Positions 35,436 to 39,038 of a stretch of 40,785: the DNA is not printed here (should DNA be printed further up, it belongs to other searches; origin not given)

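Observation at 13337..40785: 27-kb locus coupling a YesMN-type sensor and LplABC-type importer to five giant secreted or SLH-anchored proteins: candidate undescribed Gram-positive surface glycan-capture machine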

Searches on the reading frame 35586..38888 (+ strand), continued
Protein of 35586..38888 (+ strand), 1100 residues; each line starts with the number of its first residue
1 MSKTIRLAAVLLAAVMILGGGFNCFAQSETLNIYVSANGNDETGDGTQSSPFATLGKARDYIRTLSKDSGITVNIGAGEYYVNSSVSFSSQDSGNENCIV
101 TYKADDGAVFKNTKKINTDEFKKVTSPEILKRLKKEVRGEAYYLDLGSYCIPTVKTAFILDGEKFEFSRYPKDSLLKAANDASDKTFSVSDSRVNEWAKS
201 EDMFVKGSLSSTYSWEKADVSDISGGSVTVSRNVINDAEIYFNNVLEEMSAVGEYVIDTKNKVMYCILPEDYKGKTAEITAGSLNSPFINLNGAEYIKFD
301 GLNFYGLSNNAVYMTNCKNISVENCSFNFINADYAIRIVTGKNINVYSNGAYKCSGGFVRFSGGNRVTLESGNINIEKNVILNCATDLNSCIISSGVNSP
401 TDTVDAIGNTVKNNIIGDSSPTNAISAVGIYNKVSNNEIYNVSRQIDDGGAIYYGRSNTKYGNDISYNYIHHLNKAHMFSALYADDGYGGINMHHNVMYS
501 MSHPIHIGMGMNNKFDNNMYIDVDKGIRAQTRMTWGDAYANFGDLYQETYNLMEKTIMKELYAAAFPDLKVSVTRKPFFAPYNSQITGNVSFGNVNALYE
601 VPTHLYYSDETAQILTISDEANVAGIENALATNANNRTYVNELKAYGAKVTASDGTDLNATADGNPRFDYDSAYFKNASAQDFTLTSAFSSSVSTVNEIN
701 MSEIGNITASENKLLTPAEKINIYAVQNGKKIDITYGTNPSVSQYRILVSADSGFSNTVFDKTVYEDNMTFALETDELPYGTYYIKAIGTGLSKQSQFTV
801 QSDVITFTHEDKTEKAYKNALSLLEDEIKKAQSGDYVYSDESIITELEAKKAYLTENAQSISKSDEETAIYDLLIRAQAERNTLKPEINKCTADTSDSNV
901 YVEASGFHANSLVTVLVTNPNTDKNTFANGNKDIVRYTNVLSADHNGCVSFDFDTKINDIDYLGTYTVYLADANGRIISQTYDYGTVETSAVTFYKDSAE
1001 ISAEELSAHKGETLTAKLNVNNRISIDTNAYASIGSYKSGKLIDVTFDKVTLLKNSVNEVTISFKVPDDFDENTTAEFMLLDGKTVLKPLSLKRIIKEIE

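Call 38: search_solved_structures(query=A2, max_evalue=1, show_alignments=3)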
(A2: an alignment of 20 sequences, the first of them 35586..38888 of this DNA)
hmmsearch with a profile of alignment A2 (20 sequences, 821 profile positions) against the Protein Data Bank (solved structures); distinct sequences matched with E-value up to 1: 25.
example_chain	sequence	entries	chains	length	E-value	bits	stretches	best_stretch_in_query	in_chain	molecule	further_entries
9rx2_A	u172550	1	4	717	7.3e-119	401.3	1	2-666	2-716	Parallel beta-helix repeat protein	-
5mqp_A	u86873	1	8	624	2e-51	178.3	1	28-520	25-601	Glycoside hydrolase BT_1002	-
3vst_A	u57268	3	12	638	7.1e-17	63.9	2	30-137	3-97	Xylosidase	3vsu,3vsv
5olq_A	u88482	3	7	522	5.4e-06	27.9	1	29-97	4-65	Rhamnogalacturonan lyase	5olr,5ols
6kqs_A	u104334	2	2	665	0.00018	22.9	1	31-108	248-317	lacto-N-biosidase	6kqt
9sim_A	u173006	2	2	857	0.00056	21.3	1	310-439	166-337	Tail spike protein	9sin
8yk3_A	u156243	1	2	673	0.00062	21.2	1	303-373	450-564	Alpha-galactosidase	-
8yk2_B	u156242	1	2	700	0.00072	20.9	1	303-373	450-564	Alpha-galactosidase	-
7c7d_A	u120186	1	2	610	0.00073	20.9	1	299-436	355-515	alpha-1,3-glucanase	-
6qi5_S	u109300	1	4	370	0.00085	20.7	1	309-417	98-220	Protein LH3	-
8yk1_A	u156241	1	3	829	0.0014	20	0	492-526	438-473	Alpha-galactosidase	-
4mxn_A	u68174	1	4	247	0.0029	18.9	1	291-364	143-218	Uncharacterized protein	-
1qcx_A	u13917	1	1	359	0.022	16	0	476-526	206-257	PECTIN LYASE B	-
1idj_A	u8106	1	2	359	0.023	16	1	466-528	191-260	PECTIN LYASE A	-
6qps_A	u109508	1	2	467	0.035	15.4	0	69-117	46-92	Polysaccharide Lyase Family 6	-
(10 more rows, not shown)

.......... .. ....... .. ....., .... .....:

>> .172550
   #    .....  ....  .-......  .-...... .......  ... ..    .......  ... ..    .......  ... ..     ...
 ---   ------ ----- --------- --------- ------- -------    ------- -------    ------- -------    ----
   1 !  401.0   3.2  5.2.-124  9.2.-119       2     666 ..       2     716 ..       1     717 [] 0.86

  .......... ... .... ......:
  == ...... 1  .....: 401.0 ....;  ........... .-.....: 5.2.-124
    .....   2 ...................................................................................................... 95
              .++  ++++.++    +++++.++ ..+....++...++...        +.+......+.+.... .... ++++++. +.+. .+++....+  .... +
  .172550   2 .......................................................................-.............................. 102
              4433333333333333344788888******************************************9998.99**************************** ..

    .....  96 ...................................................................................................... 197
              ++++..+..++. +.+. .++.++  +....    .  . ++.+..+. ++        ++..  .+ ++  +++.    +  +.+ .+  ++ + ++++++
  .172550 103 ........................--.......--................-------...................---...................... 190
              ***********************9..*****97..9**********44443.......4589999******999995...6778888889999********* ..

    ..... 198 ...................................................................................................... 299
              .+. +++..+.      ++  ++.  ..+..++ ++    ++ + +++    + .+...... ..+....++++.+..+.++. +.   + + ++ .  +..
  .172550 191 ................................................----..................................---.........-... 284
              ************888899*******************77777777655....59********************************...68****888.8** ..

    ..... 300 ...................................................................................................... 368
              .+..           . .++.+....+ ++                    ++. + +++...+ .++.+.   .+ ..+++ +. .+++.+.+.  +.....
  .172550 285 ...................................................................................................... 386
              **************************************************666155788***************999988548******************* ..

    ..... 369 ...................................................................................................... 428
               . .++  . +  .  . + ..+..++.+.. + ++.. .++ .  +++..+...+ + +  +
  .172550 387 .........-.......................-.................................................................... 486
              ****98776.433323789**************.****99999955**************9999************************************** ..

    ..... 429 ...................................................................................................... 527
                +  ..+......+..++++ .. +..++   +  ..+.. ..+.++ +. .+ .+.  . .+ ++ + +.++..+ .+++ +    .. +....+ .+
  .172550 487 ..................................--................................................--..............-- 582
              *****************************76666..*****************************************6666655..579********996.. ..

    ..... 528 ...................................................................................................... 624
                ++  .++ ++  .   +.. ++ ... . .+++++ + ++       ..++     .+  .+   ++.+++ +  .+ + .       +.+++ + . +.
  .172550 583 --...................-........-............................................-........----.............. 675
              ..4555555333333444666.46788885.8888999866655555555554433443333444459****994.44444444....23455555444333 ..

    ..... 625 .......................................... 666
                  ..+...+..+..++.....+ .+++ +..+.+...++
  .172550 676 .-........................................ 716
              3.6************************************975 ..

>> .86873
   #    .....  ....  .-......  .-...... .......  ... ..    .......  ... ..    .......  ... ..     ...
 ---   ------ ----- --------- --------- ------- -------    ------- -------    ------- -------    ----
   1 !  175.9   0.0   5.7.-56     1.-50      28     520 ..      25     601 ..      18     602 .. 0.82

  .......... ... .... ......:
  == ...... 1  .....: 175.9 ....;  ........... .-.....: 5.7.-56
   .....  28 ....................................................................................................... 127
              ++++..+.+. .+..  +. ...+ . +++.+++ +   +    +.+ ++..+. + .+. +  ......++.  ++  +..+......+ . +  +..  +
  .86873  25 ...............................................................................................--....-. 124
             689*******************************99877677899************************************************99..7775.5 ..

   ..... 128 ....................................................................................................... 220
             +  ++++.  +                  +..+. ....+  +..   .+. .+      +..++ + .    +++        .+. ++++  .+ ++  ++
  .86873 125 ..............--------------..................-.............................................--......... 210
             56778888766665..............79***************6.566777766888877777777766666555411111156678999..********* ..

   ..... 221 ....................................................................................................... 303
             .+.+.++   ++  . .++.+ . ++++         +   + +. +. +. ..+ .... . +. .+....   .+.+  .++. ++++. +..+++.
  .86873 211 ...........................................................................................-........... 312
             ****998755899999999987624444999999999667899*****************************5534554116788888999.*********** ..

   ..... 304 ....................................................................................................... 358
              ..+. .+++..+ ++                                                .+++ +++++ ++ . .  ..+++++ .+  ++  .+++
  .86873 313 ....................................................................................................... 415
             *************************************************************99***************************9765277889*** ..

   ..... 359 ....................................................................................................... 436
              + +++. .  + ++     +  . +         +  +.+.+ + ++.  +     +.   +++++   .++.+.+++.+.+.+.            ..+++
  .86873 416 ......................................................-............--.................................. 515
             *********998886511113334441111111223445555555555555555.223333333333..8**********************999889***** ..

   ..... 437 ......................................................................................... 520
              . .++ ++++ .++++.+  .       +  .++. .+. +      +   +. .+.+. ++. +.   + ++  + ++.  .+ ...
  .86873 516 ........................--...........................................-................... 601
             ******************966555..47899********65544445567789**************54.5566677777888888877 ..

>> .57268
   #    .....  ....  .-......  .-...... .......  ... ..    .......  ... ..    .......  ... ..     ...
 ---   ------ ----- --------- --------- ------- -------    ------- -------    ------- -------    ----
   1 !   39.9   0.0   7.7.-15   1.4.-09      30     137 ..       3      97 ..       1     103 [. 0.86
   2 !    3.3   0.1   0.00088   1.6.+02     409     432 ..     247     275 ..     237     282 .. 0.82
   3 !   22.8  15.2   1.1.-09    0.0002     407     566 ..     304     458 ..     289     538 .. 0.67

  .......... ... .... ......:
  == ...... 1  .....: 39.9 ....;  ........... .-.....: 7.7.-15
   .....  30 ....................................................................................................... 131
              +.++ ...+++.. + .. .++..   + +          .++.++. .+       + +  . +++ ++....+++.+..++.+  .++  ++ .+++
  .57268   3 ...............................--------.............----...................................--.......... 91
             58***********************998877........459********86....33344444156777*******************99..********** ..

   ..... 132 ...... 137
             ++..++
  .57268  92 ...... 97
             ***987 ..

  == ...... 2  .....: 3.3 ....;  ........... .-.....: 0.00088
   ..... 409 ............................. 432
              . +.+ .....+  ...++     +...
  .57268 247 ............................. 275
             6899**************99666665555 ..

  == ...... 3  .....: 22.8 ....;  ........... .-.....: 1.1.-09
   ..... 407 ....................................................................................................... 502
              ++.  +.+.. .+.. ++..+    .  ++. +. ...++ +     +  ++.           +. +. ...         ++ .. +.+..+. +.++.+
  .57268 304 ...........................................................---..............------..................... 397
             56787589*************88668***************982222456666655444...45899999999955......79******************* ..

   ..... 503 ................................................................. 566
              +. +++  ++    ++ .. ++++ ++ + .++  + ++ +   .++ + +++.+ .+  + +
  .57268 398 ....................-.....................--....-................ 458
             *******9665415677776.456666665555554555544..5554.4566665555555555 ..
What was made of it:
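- On CAZy GH141: The broader profile A2 gives E=2e-51 over profile positions 28-520 (call 38).
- The broad profile matches BT_1002 at 2e-51 and GH120 at 7e-17 (call 38). The profile also hits a tail spike at E=5.6e-4 (call 38).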

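Call 41: find_encoding_contigs(protein=P0002, flank=10000, max_places=2)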
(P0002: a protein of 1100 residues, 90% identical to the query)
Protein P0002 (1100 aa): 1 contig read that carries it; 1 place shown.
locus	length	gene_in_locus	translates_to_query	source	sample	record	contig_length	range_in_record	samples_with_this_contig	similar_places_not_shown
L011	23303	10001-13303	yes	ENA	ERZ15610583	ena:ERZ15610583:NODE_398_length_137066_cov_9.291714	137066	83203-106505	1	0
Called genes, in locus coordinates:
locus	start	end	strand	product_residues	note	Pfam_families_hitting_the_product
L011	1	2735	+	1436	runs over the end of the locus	PF00395:SLH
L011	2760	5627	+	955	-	PF00395:SLH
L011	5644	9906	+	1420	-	PF07833:Cu_amine_oxidN1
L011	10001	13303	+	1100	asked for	-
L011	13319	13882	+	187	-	-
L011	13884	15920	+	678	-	PF13229:Beta_helix (weak)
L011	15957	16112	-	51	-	-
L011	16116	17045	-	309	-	PF14285:DUF4367 (weak)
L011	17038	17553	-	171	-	PF04542:Sigma70_r2, PF08281:Sigma70_r4_2, PF04545:Sigma70_r4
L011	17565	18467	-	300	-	PF07833:Cu_amine_oxidN1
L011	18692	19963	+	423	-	PF10509:GalKase_gal_bdg, PF00288:GHMP_kinases_N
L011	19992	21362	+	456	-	PF01087:GalP_UDP_transf, PF02744:GalP_UDP_tr_C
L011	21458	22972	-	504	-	PF07833:Cu_amine_oxidN1, PF00079:Serpin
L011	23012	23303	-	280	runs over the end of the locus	PF13739:PdaC (weak), PF11738:DUF3298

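Call 60: search_protein_families(library=pfam, proteins=[L011:13884-15920:+], max_evalue=0.01)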
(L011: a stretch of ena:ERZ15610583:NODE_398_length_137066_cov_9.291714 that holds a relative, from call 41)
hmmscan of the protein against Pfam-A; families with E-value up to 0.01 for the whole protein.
L011:13884-15920:+ (678 aa): 3 families
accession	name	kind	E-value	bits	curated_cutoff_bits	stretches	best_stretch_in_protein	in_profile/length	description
PF13229.12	Beta_helix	-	2.5e-08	34.2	25.9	1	395-580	11-158/158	Right handed beta helix region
PF01095.25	Pectinesterase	-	0.0029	16.8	27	1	9-80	5-67/298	Pectinesterase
PF21231.2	GH141_M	-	0.0062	16.8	27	0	240-277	119-156/156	GH141 insertion domain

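Call 61: search_solved_structures(query=L011:13884-15920:+, max_evalue=1)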
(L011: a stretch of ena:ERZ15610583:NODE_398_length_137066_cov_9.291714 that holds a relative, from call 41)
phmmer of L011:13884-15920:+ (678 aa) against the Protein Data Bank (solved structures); distinct sequences matched with E-value up to 1: 2.
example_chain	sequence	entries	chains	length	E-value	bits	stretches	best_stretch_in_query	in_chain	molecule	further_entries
1ctm_A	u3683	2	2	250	0.82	11.2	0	69-112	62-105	CYTOCHROME F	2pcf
1hcz_A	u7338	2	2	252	0.84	11.2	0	69-112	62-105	CYTOCHROME F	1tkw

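Call 73: search_solved_structures(query=A6, max_evalue=1, show_alignments=0)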
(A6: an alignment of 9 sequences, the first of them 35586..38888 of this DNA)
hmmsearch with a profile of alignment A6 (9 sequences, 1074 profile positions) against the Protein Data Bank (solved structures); distinct sequences matched with E-value up to 1: 11.
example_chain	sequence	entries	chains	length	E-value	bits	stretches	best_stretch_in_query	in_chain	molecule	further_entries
9rx2_A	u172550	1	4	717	3.3e-33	117.8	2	8-416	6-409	Parallel beta-helix repeat protein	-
5mqp_A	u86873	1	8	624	4.5e-15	57.8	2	32-115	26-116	Glycoside hydrolase BT_1002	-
5olq_A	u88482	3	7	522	0.0024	18.9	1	32-100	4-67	Rhamnogalacturonan lyase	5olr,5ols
4zya_A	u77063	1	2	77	0.014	16.4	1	30-62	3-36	Asparagine--tRNA ligase, cytoplasmic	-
4mxn_A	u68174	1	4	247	0.031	15.2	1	257-348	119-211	Uncharacterized protein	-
8fa3_A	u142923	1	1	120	0.1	13.5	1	32-91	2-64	Asparagine--tRNA ligase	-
2izo_B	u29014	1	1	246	0.11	13.4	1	241-295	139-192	DNA POLYMERASE SLIDING CLAMP C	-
3fds_D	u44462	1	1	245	0.13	13.2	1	242-295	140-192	DNA polymerase sliding clamp C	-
2hii_B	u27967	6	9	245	0.13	13.2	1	242-295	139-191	PCNA2 (SSO1047) | DNA POLYMERASE SLIDING CLAMP C | DNA polymerase sliding clamp 2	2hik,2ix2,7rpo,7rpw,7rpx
2io4_B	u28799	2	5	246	0.13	13.2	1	242-295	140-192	DNA polymerase sliding clamp C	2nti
8tc8_A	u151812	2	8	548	0.58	11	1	32-61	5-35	Asparagine--tRNA ligase, cytoplasmic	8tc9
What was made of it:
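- On CAZy GH141: The cassette-only profile A6 matches 5mqp (BT_1002) at E=4.5e-15 (call 73).
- The cassette-only profile matches 9rx2 at 3.3e-33 and BT_1002 at 4.5e-15 (call 73).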
